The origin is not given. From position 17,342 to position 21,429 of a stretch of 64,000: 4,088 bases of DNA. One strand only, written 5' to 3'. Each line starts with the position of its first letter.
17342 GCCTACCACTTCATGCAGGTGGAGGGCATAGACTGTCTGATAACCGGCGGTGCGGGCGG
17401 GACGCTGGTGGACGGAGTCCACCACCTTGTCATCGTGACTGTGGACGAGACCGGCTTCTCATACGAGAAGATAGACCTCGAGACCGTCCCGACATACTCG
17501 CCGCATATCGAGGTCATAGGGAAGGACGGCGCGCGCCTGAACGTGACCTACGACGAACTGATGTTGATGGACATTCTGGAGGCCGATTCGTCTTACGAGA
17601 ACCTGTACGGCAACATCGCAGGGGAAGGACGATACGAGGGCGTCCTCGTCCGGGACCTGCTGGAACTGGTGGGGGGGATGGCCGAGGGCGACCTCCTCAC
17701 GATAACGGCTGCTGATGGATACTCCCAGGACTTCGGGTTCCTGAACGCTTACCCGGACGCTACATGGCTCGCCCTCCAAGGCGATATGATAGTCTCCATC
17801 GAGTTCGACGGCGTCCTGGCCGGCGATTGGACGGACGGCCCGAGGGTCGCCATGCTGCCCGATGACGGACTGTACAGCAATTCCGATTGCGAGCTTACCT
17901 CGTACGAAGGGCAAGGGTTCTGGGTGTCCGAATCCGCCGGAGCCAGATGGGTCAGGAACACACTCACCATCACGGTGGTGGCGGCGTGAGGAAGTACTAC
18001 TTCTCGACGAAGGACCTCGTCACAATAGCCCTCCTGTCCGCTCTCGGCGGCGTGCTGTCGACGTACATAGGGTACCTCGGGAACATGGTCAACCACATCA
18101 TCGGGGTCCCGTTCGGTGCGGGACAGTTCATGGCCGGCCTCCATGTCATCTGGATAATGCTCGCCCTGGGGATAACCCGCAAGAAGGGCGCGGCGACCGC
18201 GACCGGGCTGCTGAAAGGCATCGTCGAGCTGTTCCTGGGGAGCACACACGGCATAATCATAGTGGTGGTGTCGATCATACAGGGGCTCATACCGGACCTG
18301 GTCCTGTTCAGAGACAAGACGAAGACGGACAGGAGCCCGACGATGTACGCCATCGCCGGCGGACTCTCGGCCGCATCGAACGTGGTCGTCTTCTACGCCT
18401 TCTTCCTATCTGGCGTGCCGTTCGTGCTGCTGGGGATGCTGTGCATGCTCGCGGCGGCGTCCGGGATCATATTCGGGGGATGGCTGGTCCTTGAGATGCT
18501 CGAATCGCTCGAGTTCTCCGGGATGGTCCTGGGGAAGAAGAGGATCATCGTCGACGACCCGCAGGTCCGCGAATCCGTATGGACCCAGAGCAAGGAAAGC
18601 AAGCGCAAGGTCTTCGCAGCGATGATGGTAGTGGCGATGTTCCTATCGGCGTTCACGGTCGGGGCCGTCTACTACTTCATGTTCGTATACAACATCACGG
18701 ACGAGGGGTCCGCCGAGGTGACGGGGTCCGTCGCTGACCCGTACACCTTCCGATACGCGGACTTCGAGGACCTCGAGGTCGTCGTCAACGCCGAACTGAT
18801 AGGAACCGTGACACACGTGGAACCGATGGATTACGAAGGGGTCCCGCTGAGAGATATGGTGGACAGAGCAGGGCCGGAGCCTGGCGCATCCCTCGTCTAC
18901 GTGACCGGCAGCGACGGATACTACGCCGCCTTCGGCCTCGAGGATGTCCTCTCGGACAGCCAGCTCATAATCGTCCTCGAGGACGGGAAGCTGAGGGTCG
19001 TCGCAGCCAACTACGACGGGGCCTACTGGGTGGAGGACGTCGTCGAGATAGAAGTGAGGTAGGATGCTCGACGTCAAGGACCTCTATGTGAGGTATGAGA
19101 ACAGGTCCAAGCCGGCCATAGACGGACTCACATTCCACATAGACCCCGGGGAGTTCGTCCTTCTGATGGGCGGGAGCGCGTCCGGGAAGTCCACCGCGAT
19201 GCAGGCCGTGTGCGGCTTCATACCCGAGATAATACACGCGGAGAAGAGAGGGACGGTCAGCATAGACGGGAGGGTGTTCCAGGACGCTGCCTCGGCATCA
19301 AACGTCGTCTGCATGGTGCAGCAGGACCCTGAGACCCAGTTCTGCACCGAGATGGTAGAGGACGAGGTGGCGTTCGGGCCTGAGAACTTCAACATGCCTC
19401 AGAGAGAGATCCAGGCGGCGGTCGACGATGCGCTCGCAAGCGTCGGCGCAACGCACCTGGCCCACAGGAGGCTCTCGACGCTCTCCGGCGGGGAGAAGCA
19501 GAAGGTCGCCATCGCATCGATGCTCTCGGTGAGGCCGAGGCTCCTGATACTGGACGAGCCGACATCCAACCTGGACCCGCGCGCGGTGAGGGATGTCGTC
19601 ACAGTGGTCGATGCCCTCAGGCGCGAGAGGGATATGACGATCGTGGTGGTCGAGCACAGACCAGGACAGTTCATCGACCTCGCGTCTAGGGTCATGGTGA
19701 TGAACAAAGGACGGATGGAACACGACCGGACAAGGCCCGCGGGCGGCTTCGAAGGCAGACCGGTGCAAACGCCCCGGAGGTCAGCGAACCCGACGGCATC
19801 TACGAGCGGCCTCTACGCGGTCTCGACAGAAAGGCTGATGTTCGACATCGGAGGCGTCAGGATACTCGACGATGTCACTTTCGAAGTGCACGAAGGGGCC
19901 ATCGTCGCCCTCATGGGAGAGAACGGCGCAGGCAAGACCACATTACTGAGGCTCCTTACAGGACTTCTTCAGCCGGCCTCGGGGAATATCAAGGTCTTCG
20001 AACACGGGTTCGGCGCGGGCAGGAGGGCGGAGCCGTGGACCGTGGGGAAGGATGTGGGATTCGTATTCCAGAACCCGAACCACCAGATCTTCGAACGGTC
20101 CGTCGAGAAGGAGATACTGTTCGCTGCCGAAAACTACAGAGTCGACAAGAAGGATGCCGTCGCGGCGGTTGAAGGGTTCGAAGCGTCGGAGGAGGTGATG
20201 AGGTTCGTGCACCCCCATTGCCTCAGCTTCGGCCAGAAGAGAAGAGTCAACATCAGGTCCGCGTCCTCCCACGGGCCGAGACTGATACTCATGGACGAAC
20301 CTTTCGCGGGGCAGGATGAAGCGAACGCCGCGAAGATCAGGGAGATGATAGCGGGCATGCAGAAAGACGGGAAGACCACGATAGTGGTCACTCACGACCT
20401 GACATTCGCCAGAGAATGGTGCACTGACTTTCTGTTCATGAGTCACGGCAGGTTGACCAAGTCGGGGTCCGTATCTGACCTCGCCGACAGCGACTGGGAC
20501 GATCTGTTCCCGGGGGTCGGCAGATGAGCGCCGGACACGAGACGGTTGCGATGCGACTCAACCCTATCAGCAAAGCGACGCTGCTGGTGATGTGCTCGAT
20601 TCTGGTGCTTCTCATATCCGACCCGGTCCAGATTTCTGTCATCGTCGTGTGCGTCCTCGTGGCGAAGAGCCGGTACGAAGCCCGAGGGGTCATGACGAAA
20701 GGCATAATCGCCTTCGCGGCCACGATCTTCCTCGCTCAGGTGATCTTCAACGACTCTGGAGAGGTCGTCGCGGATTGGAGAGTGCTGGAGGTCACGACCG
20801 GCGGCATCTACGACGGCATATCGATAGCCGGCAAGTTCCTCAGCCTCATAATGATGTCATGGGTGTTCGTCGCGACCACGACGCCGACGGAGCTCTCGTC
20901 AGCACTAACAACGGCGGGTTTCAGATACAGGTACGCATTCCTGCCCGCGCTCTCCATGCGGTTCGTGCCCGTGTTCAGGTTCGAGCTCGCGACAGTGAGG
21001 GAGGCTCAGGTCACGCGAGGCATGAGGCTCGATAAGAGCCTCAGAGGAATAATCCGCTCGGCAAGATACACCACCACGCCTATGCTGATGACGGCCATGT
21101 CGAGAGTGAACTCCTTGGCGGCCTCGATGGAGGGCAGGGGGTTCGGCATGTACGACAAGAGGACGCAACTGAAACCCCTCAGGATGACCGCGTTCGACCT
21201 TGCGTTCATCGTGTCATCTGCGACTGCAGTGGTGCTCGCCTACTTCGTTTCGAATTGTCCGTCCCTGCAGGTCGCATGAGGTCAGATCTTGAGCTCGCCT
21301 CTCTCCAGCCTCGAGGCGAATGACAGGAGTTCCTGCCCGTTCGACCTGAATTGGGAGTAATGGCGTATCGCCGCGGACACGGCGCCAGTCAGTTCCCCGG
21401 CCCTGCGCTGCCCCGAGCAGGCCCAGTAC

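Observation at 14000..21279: One operon joins three surface-anchored proteins that share a single extracytoplasmic domain to a complete ECF importer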

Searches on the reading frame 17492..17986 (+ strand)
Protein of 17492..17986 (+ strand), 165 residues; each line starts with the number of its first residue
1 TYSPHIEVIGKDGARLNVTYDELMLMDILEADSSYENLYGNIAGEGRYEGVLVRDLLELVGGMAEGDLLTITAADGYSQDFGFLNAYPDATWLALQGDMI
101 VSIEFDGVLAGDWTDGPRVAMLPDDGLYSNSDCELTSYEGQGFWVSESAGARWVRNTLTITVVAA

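Call 34: search_solved_structures(query=A2, max_evalue=10, show_alignments=4)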
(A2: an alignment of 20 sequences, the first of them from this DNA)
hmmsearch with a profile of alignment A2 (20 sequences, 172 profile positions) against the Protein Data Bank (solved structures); distinct sequences matched with E-value up to 10: 7.
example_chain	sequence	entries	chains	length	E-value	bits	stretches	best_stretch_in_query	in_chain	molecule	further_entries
7rkb_A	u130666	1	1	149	0.029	17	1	12-135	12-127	Pterin Binding Protein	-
2ca4_A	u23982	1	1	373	0.08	15.6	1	51-151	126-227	SULFITE:CYTOCHROME C OXIDOREDUCTASE SUBUNIT A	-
2blf_A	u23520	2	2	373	0.08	15.6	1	51-151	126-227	Sulfite:cytochrome c oxidoreductase subunit A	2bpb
2ca3_A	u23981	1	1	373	0.08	15.6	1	51-151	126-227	SULFITE:CYTOCHROME C OXIDOREDUCTASE SUBUNIT A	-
2c9x_A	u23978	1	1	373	0.082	15.5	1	51-151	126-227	SULFITE:CYTOCHROME C OXIDOREDUCTASE SUBUNIT A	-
7kos_A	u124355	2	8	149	0.73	12.4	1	51-134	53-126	Pterin Binding Protein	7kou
1w1f_A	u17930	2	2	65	1.2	11.7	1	102-148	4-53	TYROSINE-PROTEIN KINASE LYN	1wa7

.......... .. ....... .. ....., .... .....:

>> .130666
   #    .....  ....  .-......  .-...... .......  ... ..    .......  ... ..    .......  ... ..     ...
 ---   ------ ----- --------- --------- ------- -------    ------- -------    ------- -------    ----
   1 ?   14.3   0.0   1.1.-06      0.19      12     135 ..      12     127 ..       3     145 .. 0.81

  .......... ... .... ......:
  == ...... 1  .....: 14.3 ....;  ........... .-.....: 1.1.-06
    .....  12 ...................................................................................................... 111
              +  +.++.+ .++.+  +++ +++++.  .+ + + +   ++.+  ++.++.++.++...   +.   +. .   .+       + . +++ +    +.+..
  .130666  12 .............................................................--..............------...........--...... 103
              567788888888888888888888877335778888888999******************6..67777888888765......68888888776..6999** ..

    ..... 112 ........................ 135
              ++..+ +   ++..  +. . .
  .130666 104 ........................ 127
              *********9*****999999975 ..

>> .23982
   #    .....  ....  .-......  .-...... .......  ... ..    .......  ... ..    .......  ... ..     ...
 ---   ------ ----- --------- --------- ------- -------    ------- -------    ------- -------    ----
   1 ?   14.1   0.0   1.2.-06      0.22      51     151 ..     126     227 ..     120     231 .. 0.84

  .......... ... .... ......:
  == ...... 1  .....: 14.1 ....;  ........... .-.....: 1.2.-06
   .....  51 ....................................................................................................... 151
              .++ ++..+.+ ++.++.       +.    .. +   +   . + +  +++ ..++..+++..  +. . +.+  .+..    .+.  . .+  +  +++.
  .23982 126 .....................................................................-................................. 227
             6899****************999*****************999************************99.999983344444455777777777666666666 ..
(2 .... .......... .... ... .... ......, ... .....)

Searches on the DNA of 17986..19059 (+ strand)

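Call 38: search_rna_families(sources=[L055, L056, L057, L058, L059, L060, L061, L063, L064, L065, L067, L069, L071], threshold=gathering)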
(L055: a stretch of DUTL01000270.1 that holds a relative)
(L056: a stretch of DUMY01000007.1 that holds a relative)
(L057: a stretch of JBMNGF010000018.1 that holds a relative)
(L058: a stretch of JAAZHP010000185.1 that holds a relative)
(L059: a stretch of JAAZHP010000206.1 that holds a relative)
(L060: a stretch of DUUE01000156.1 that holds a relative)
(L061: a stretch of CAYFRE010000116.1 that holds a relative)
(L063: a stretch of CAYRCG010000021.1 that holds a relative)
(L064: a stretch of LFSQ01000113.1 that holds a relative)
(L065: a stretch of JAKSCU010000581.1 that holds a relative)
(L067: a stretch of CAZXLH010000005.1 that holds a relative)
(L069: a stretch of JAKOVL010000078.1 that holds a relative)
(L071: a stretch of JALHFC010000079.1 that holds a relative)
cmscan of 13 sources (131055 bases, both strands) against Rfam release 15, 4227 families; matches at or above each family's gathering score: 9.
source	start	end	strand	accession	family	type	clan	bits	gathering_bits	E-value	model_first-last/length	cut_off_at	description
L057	15164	15424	+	RF00230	T-box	Cis-reg; leader;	-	112.9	93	7.6e-24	1-219/219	no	T-box leader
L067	1538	1673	+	RF00379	c-di-AMP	Cis-reg; riboswitch;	-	96.9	38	2.3e-21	1-134/134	no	c-di-AMP riboswitch aptamer (ydaO/yuaA leader)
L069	13480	13600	+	RF01055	Molybdenum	Cis-reg; riboswitch;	-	78.1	36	6.6e-17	1-135/135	no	Molybdenum/Tungsten riboswitch aptamer (Moco RNA motif)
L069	4068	4186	+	RF01055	Molybdenum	Cis-reg; riboswitch;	-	75.7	36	3.5e-16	1-135/135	no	Molybdenum/Tungsten riboswitch aptamer (Moco RNA motif)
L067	6730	6848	+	RF01055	Molybdenum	Cis-reg; riboswitch;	-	71.9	36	4.6e-15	1-135/135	no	Molybdenum/Tungsten riboswitch aptamer (Moco RNA motif)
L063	1091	1209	+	RF01055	Molybdenum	Cis-reg; riboswitch;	-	68.8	36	3.7e-14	1-135/135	no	Molybdenum/Tungsten riboswitch aptamer (Moco RNA motif)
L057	7009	7127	+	RF01055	Molybdenum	Cis-reg; riboswitch;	-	68.2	36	5.2e-14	1-135/135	no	Molybdenum/Tungsten riboswitch aptamer (Moco RNA motif)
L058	2507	2628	+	RF01055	Molybdenum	Cis-reg; riboswitch;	-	67.5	36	8.9e-14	1-135/135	no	Molybdenum/Tungsten riboswitch aptamer (Moco RNA motif)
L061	218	339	+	RF01055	Molybdenum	Cis-reg; riboswitch;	-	65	36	4.5e-13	1-135/135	no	Molybdenum/Tungsten riboswitch aptamer (Moco RNA motif)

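Call 39: search_rna_families(sources=[L072, L073, L074, L076, L077, L078, L079, L080, L054, L062], threshold=gathering)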
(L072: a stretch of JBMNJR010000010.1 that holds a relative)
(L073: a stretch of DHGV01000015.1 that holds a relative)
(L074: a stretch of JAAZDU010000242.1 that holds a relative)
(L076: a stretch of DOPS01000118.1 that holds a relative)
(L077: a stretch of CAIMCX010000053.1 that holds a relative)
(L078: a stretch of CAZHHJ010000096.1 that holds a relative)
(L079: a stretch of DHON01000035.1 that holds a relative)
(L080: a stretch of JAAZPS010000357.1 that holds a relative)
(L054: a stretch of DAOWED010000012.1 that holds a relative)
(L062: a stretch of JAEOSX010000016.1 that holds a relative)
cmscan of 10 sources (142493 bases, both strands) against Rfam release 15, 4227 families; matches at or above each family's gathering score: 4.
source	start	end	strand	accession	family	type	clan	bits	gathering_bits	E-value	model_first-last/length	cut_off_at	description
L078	7946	8061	-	RF01055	Molybdenum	Cis-reg; riboswitch;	-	75.1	36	5.7e-16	1-135/135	no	Molybdenum/Tungsten riboswitch aptamer (Moco RNA motif)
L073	14273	14393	+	RF01055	Molybdenum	Cis-reg; riboswitch;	-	68.2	36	5.9e-14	1-135/135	no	Molybdenum/Tungsten riboswitch aptamer (Moco RNA motif)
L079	2996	3132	+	RF01055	Molybdenum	Cis-reg; riboswitch;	-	66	36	2.6e-13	1-135/135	no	Molybdenum/Tungsten riboswitch aptamer (Moco RNA motif)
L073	7837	7954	+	RF01055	Molybdenum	Cis-reg; riboswitch;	-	61.4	36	5.9e-12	1-135/135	no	Molybdenum/Tungsten riboswitch aptamer (Moco RNA motif)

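Call 45: search_rna_families(sources=[L058, L061, L079, L063, L067], threshold=gathering, show_alignments=5)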
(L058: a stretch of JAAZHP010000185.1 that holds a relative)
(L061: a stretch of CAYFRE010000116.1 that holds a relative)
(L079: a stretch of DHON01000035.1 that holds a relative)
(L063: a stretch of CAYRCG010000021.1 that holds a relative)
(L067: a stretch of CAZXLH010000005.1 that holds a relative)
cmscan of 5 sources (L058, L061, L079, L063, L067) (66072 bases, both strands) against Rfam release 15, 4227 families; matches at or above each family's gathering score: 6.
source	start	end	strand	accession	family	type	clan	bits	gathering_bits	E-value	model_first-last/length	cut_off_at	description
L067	1538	1673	+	RF00379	c-di-AMP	Cis-reg; riboswitch;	-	96.9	38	1.2e-21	1-134/134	no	c-di-AMP riboswitch aptamer (ydaO/yuaA leader)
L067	6730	6848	+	RF01055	Molybdenum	Cis-reg; riboswitch;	-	71.9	36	2.3e-15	1-135/135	no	Molybdenum/Tungsten riboswitch aptamer (Moco RNA motif)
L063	1091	1209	+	RF01055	Molybdenum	Cis-reg; riboswitch;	-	68.8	36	1.9e-14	1-135/135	no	Molybdenum/Tungsten riboswitch aptamer (Moco RNA motif)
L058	2507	2628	+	RF01055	Molybdenum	Cis-reg; riboswitch;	-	67.5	36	4.5e-14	1-135/135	no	Molybdenum/Tungsten riboswitch aptamer (Moco RNA motif)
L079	2996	3132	+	RF01055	Molybdenum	Cis-reg; riboswitch;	-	66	36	1.2e-13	1-135/135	no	Molybdenum/Tungsten riboswitch aptamer (Moco RNA motif)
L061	218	339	+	RF01055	Molybdenum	Cis-reg; riboswitch;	-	65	36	2.3e-13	1-135/135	no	Molybdenum/Tungsten riboswitch aptamer (Moco RNA motif)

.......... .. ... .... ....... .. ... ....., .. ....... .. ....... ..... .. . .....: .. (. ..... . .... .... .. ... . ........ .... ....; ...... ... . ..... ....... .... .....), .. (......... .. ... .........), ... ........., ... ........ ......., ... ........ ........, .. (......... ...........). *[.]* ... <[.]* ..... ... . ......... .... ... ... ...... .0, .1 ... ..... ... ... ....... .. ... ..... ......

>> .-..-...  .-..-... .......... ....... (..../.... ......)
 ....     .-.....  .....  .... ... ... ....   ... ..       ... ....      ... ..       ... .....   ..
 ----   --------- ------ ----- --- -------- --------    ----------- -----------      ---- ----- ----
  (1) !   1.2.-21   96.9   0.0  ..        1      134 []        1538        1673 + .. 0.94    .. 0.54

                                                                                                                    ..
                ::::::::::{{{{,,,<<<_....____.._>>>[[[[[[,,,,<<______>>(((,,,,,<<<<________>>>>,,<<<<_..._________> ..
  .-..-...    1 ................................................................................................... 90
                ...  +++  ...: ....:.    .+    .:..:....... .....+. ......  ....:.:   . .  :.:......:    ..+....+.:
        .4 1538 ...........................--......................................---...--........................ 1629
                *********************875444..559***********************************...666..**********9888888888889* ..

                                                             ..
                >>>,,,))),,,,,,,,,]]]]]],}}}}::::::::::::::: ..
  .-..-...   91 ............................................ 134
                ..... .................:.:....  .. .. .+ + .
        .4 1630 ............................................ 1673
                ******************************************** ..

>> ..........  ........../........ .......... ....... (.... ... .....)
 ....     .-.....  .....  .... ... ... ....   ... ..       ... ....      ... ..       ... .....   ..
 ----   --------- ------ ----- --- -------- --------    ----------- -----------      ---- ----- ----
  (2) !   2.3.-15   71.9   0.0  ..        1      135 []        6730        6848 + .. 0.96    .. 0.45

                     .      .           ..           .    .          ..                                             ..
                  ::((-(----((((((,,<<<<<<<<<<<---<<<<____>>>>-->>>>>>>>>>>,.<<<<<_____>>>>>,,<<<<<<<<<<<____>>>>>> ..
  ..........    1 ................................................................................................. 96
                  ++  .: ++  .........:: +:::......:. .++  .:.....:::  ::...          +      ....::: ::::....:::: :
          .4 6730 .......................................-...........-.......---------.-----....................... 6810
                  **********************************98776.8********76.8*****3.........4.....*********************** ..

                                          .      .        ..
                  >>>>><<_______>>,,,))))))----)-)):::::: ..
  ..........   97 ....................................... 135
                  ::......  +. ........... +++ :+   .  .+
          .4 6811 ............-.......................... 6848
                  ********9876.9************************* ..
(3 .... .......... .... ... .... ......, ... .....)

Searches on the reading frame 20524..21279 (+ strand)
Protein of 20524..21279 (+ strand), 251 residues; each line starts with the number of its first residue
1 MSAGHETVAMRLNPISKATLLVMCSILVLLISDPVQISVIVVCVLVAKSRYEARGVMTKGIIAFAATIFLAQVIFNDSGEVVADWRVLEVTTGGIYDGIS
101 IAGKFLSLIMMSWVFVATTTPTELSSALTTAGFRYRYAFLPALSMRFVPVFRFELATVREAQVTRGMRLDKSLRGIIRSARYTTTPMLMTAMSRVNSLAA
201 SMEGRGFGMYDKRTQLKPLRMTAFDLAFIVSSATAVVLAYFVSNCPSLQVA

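Call 3: search_protein_families(library=pfam, proteins=[window:20524-21279:+], max_evalue=0.1)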
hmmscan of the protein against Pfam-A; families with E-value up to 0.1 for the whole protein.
window:20524-21279:+ (251 aa): 1 family
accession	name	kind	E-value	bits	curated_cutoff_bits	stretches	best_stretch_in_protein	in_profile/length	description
PF02361.21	CbiQ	-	3.2e-24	86.2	25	1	6-215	2-215/216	Cobalt transport protein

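Call 4: search_protein_families(library=ncbifam, proteins=[window:20524-21279:+], max_evalue=0.1)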
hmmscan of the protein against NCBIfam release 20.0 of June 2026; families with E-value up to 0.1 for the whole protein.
window:20524-21279:+ (251 aa): 1 family
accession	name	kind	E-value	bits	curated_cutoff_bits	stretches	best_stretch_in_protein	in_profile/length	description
TIGR02454.1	ECF_T_CbiQ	equivalog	4.7e-12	46.1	111.8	1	12-205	1-200/200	cobalt ECF transporter T component CbiQ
